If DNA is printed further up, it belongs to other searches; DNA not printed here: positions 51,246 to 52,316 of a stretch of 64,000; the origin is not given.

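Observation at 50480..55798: Composite defence island: DpnII-like GATC R-M split by a GmrSD/BrxU-like DUF262-DUF1524 gene and followed by Mrr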

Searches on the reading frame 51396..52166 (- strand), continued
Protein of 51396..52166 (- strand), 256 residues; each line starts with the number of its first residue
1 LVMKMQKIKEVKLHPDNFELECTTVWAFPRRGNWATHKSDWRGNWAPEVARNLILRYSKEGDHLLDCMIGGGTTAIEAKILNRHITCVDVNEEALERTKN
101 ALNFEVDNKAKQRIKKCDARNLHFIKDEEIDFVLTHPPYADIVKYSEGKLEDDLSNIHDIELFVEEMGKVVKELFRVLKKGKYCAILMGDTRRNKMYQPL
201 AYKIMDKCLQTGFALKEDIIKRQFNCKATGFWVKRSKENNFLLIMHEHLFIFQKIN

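Call 60: search_protein_families(library=pfam, proteins=[L100:3006-4037:+, L101:8766-9662:+, L115:3596-4966:+, L139:8821-10119:+, L151:8772-10118:+, L110:8805-9554:+, L126:8855-9550:+, L105:8819-9451:+, L147:8791-9381:+, L159:8754-9503:+], max_evalue=0.001)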
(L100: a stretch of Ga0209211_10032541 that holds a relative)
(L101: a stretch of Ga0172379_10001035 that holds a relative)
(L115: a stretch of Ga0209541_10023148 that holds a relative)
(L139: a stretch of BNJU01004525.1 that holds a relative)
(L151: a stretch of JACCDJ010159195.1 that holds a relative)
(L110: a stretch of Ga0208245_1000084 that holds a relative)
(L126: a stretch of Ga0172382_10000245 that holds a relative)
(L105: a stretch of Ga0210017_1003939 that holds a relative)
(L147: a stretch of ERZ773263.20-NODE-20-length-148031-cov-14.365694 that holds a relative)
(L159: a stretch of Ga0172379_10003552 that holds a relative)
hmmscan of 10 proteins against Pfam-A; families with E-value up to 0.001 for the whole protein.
L100:3006-4037:+ (343 aa): 1 family
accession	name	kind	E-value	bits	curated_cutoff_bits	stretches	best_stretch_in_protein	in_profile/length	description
PF01972.22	SDH_protease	-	1.1e-15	57.9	31.3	1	3-136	37-174/286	ClpP-like SDH-type serine proteinase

L101:8766-9662:+ (298 aa): 2 families
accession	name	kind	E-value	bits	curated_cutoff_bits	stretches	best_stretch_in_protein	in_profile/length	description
PF01343.23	Peptidase_S49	-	5e-33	114.7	24.9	1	141-284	2-145/154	Peptidase family S49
PF25145.1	NfeD1b_N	-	1.4e-08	35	40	1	95-193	10-107/189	NfeD1b, N-terminal domain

L115:3596-4966:+ (456 aa): 0 families

L139:8821-10119:+ (432 aa): 0 families

L151:8772-10118:+ (448 aa): 3 families
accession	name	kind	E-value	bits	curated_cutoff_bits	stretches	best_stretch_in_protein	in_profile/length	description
PF00817.25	IMS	-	2.5e-45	154.5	23.2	1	26-171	1-148/148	impB/mucB/samB family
PF11799.13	IMS_C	-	8.3e-16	58.8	20.7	1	262-369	3-108/109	impB/mucB/samB family C-terminal domain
PF11798.14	IMS_HHH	-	0.00015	22.2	24.4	1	184-214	2-32/32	IMS family HHH motif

L110:8805-9554:+ (249 aa): 2 families
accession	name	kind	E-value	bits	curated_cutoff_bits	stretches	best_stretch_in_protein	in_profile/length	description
PF01145.31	Band_7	-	2.9e-42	145.1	23.6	1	20-189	2-175/176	SPFH domain / Band 7 family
PF13421.11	Band_7_1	-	7.5e-07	29.4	24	1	100-174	132-208/211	SPFH domain-Band 7 family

L126:8855-9550:+ (231 aa): 0 families

L105:8819-9451:+ (210 aa): 0 families

L147:8791-9381:+ (196 aa): 1 family
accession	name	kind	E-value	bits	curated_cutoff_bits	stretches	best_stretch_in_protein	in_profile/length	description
PF03551.20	PadR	-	2.6e-12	47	27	1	23-97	1-74/75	Transcriptional regulator PadR-like family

L159:8754-9503:+ (249 aa): 1 family
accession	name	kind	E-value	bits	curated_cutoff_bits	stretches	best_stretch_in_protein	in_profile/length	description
PF12705.13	PDDEXK_1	-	2.3e-13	51.1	22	1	23-243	1-243/247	PD-(D/E)XK nuclease superfamily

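Call 63: search_dna_similar(query=window:51396-52166:-, collection=plasmids, mode=protein, max_rows=12)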
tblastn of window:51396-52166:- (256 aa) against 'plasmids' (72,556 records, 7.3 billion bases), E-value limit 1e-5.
Records with a match: 173; places in all: 174; records where one place covers at least 80% of the query: 168.
Best place of each record, by identity: <60% 173.
By first word of the organism name: Neisseria 52; Vibrio 24; Clostridium 18; Aeromonas 13; Lacticaseibacillus 12; Pseudomonas 11; Shewanella 6; Comamonas 5; Levilactobacillus 4; Clostridioides 3; and 17 more.
By predicted mobility (MOB-suite, as given by PLSDB): conjugative 94; non-mobilizable 54; mobilizable 25.
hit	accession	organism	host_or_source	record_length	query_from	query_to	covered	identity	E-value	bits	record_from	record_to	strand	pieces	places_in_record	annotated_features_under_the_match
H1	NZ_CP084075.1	Fusobacterium vincentii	-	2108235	12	256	96%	57.1%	2e-84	281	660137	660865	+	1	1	none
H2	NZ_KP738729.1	Aeromonas sp. Ne-1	-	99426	5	254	98%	27.7%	1e-13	77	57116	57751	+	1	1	hypothetical protein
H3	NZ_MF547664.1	Clostridioides difficile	hospital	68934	23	256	91%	29.6%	9e-14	78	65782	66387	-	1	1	DNA methyltransferase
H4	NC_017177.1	Clostridioides difficile BI1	Homo sapiens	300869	24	256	91%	29.6%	7e-14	78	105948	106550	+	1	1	DNA methyltransferase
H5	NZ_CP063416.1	Parageobacillus thermoglucosidasius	soil,soil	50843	20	254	92%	29.0%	2e-14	80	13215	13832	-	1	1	DNA methyltransferase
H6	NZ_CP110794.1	Lactiplantibacillus argentoratensis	Canis lupus familiaris poodle,Whole ...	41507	24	254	90%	29.3%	2e-15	83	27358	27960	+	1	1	hypothetical protein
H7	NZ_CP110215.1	Lacticaseibacillus paracasei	Hono sapiens,single isolate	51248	24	254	90%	29.3%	2e-14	79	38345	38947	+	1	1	site-specific DNA-methyltransferase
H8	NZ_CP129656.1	Lactiplantibacillus pentosus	cell culture,Dairy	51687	24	254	90%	29.3%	2e-14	79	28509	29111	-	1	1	site-specific DNA-methyltransferase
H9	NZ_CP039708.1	Lacticaseibacillus paracasei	Homo sapiens,cell culture,feces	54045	24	254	90%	29.3%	2e-14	79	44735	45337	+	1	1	site-specific DNA-methyltransferase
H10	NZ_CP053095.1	Lacticaseibacillus paracasei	whole organism,fermented milk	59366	24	254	90%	29.3%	2e-14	79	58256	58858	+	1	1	site-specific DNA-methyltransferase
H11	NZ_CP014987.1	Lacticaseibacillus paracasei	Plate culture,beef from cattle ...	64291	24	254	90%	29.3%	2e-14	79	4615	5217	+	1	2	hypothetical protein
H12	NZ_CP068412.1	Lacticaseibacillus paracasei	organism,fermented milk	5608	28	254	89%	29.8%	3e-15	82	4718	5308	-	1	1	hypothetical protein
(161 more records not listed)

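Call 64: get_annotated_region(hit=H1, flank=5000)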
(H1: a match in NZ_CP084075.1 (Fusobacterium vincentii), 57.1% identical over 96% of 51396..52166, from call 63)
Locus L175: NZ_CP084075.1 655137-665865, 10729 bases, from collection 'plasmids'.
description: Fusobacterium vincentii strain SB055 plasmid pSB055A, complete sequence
organism: Fusobacterium vincentii (NCBI taxid 155615)
taxonomy: Bacteria; Fusobacteriota; Fusobacteriia; Fusobacteriales; Fusobacteriaceae; Fusobacterium; Fusobacterium vincentii
host: -; source: -; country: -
typing (MOB-suite, as given by PLSDB): non-mobilizable
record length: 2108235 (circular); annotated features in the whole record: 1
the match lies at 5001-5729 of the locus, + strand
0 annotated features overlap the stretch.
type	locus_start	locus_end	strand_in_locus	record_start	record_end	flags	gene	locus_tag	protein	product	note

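Call 85: search_protein_families(library=padloc, proteins=[L093:3292-4050:+, L117:2505-3149:+, L105:7462-8004:+, L089:5581-6291:+, L107:2958-4598:+, L110:6215-7231:+, L115:1165-2079:+, L154:2056-3708:+, L096:2504-4195:+, L108:5613-7310:+], max_evalue=0.00001)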
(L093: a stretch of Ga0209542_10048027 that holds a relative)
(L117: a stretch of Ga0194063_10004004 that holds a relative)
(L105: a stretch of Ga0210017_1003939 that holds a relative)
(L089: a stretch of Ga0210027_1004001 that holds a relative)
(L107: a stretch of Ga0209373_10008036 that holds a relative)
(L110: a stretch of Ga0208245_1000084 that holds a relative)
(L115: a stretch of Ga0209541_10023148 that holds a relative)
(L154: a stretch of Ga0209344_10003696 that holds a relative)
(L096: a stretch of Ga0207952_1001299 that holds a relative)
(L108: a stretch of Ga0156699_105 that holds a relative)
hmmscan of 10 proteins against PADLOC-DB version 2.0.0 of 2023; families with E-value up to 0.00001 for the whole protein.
L093:3292-4050:+ (252 aa): 1 family
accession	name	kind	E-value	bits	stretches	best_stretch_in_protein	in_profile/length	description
PDLC03513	REase_II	-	8.6e-34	115.7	1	4-251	8-248/426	Type II restriction enzyme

L117:2505-3149:+ (214 aa): 1 family
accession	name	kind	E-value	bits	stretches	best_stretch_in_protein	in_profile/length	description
PDLC03457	REase_II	-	3.7e-27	93.5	1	6-205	36-236/238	Type II restriction enzyme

L105:7462-8004:+ (180 aa): 0 families

L089:5581-6291:+ (236 aa): 1 family
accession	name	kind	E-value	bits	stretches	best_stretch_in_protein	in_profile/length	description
PDLC03553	REase_II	-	9.5e-20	68.8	1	29-220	51-241/527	Type II restriction enzyme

L107:2958-4598:+ (546 aa): 2 families
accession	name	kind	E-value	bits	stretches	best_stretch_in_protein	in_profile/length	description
PDLC02357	AbiU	-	1.2e-26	92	1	54-500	40-484/537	AbiU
PDLC02207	MzaE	-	4.7e-06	23.4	1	214-369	219-384/598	-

L110:6215-7231:+ (338 aa): 2 families
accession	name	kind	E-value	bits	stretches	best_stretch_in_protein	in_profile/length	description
PDLC02811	DpdB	-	3.7e-31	106.3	1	13-290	9-302/370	DpdB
PDLC02812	DpdB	-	3.8e-10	37.3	1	48-281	47-296/400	DpdB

L115:1165-2079:+ (304 aa): 5 families
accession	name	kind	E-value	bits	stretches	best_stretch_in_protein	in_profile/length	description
PDLC04946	PDC-S18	-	4e-94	313.6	1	2-301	22-321/365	-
PDLC04945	PDC-S18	-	1.7e-75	252.2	1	1-300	1-301/302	-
PDLC04944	PDC-S18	-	4.1e-12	44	1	3-300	4-301/307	-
PDLC04916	PDC-S11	-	3e-10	37.7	1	2-91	6-96/358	-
PDLC04915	PDC-S11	-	8e-07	26.6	1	1-85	1-94/379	-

L154:2056-3708:+ (550 aa): 2 families
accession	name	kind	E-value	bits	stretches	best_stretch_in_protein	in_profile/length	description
PDLC03419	REase_II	-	5.7e-41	138.6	1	7-363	3-374/695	Type II restriction enzyme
PDLC03485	REase_II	-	2.8e-38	129.7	1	10-368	7-355/611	Type II restriction enzyme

L096:2504-4195:+ (563 aa): 30 families (the best 25 are shown)
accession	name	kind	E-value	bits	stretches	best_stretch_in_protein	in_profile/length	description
PDLC04154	HEC-06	-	1.6e-66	223.2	1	4-553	6-564/569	-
PDLC04155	HEC-06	-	2.2e-64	215.9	1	1-547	1-552/562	-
PDLC04157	HEC-06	-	2.6e-59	199.3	1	20-544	20-546/558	-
PDLC02687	Orf5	-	4.9e-58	195.2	1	6-528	2-535/543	Orf5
PDLC02693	Orf5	-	9e-46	155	1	20-548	6-537/543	Orf5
PDLC02700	Orf5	-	6e-45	152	2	13-352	4-343/555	Orf5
PDLC02695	Orf5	-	1.3e-37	127.5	2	6-289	4-319/601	Orf5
PDLC02691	Orf5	-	3.7e-35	119.6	1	10-547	8-573/579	Orf5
PDLC02701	Orf5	-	2.5e-27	93.6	2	20-289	17-311/596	Orf5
PDLC02690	Orf5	-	4.1e-27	93.2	1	20-277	7-261/531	Orf5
PDLC02686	Orf5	-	2e-23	80.7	1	21-239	19-251/566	Orf5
PDLC02699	Orf5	-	3.4e-23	80.2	2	23-93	1-70/530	Orf5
PDLC02689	Orf5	-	1.7e-22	77.7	1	15-256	11-245/558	Orf5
PDLC02698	Orf5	-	8.8e-22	75.5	1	15-377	14-389/573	Orf5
PDLC02692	Orf5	-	1.5e-20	71.5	1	21-514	6-519/558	Orf5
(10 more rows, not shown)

L108:5613-7310:+ (565 aa): 23 families
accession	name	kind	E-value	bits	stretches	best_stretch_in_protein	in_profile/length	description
PDLC04155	HEC-06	-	2.1e-71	239.1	1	2-557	4-553/562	-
PDLC04157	HEC-06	-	1.1e-68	230.3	1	2-559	6-552/558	-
PDLC04154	HEC-06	-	1.4e-64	216.8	1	3-558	7-560/569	-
PDLC02700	Orf5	-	6.6e-58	194.8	1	12-556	5-549/555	Orf5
PDLC02687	Orf5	-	2.4e-53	179.7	1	10-478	8-477/543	Orf5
PDLC02699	Orf5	-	4.3e-52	175.5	1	20-500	2-496/530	Orf5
PDLC02693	Orf5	-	6e-51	172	1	16-558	6-538/543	Orf5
PDLC02695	Orf5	-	5.4e-43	145.2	1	1-557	1-596/601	Orf5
PDLC02691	Orf5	-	2.4e-35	120.2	2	1-100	1-99/579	Orf5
PDLC02701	Orf5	-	2.6e-33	113.4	1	2-560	2-592/596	Orf5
PDLC04156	HEC-06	-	1.2e-29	101.4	1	9-475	10-473/562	-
PDLC02692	Orf5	-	4.6e-28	96.2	1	17-560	6-554/558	Orf5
PDLC02698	Orf5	-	9.2e-25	85.4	1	1-477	1-481/573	Orf5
PDLC02690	Orf5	-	2.3e-19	67.6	1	15-475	6-439/531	Orf5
PDLC02702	Orf5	-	2.6e-17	60.8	1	18-361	2-325/543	Orf5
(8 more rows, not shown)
